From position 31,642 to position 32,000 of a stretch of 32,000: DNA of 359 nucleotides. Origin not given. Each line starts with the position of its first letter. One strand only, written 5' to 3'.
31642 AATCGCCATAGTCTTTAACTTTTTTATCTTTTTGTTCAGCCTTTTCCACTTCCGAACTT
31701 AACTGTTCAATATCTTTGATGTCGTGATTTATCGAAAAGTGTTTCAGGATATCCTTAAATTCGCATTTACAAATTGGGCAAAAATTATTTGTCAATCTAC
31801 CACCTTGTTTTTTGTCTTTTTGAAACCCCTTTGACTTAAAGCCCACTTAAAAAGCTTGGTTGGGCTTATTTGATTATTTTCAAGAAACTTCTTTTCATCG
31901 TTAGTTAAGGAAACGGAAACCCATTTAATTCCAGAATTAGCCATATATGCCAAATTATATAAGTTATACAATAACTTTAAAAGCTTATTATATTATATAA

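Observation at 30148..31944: Three ribbon-helix-helix-like modules and three copies of a ParB helix motif within one operon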

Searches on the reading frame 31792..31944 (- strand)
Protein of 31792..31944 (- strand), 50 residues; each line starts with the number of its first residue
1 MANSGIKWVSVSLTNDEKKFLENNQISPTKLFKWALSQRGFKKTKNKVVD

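Call 7: search_protein_families(library=pfam, proteins=[window:31792-31944:-], max_evalue=1)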
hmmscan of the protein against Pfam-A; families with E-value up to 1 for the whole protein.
window:31792-31944:- (50 aa): 0 families

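Call 9: search_protein_families(library=pfam, proteins=[window:31795-31944:-], max_evalue=10)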
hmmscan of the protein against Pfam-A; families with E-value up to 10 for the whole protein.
seq(50 aa): 0 families

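Call 26: search_protein_families(library=padloc, proteins=[window:31792-31944:-], max_evalue=0.1)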
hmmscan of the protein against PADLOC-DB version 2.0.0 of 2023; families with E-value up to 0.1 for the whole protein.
window:31792-31944:- (50 aa): 0 families

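Call 56: search_protein_representatives(protein=window:31792-31944:-)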
Query: 50 residues. Proteins with E-value up to 0.001 (for the whole library): 7; up to 1e-10: 0; up to 1e-30: 0. The best 7 are listed.
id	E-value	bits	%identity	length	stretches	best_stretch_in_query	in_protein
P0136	4.1e-10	54.4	67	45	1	8-46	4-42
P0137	7.2e-07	44.4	50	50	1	9-46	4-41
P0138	3.0e-06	42.5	54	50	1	8-44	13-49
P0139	2.7e-05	39.6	58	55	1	8-43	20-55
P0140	7.0e-05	38.3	58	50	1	8-43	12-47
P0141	1.4e-04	37.4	50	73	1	9-44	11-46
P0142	1.5e-04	37.3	64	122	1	15-47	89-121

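Call 62: search_solved_structures(query=A9, max_evalue=10, show_alignments=4)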
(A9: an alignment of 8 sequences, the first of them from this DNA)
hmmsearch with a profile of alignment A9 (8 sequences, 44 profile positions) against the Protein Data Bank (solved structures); distinct sequences matched with E-value up to 10: 5.
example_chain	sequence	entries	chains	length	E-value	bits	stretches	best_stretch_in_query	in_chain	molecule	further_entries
2znm_A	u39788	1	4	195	0.35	13.6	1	29-41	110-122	Thiol:disulfide interchange protein DsbA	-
3dvx_A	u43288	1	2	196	0.35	13.6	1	29-41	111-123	Thiol:disulfide interchange protein DsbA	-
6vjv_A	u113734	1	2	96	0.39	13.4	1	8-22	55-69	Ferredoxin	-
1w55_A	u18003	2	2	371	0.61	12.8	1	17-34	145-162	ISPD/ISPF BIFUNCTIONAL ENZYME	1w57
3m9g_A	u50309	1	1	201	3.3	10.5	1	29-42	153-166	Protein kinase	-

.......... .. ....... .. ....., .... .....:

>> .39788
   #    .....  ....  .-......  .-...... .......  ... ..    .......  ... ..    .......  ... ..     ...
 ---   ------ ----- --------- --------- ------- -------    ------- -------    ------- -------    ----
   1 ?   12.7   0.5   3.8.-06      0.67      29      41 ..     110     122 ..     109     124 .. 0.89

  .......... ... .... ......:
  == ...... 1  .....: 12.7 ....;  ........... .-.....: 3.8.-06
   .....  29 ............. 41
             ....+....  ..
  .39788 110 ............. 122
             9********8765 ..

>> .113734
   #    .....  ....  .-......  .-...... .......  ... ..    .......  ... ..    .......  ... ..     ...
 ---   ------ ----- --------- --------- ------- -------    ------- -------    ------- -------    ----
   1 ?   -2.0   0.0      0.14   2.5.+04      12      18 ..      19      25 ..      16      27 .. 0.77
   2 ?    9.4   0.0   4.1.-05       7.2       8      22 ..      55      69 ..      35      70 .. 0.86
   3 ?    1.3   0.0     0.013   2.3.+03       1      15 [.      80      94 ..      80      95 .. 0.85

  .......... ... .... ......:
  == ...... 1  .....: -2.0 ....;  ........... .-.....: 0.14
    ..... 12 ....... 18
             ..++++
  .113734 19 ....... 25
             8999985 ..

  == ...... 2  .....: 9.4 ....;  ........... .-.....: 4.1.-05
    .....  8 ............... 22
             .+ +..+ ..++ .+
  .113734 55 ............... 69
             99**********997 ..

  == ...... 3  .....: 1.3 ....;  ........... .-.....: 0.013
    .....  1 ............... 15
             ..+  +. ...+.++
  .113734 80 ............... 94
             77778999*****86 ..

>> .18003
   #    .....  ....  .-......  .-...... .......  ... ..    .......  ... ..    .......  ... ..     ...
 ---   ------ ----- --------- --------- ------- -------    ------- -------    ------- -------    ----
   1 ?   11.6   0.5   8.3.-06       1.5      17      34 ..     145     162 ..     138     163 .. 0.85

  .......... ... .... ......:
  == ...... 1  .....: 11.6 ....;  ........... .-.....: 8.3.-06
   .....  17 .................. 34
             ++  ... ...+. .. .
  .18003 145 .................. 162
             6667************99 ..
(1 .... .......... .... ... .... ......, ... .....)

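Call 63: search_protein_families(library=pfam, alignment_id=A9, max_evalue=1)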
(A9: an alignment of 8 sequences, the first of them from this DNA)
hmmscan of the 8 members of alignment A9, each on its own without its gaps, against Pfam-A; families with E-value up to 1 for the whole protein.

A. member 1, seq(50 aa): 0 families

B. families by the number of members that match (of 8 scanned): 1 family
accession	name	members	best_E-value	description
PF18594.6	Sas6_CC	1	0.62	Sas6/XLF/XRCC4 coiled-coil domain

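Call 64: find_encoding_contigs(protein=P0136, flank=5000, max_places=3)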
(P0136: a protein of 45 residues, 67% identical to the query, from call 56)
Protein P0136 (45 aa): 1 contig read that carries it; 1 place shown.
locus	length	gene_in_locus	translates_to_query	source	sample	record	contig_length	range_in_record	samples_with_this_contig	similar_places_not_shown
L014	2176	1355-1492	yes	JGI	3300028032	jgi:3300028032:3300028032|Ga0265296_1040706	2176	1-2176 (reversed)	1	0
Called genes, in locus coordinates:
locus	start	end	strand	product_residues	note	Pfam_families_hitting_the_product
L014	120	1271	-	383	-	PF01609:DDE_Tnp_1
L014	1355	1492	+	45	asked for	-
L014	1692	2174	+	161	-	?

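Call 65: find_encoding_contigs(protein=P0138, flank=5000, max_places=3)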
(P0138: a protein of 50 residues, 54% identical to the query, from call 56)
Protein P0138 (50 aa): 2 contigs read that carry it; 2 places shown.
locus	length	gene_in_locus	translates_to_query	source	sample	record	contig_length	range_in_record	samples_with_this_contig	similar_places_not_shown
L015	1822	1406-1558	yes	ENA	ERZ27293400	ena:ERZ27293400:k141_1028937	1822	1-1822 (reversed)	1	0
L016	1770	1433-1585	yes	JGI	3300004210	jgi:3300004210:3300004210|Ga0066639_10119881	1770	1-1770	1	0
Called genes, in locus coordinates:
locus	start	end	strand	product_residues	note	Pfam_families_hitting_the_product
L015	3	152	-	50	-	?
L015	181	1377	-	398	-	PF13610:DDE_Tnp_IS240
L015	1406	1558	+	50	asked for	-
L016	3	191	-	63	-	?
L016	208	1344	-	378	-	PF13610:DDE_Tnp_IS240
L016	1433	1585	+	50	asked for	-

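Call 95: find_encoding_contigs(protein=window:31792-31944:-, flank=6000, max_places=4)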
Protein window:31792-31944:- (50 aa): no gene with exactly this product is on record in the collection.
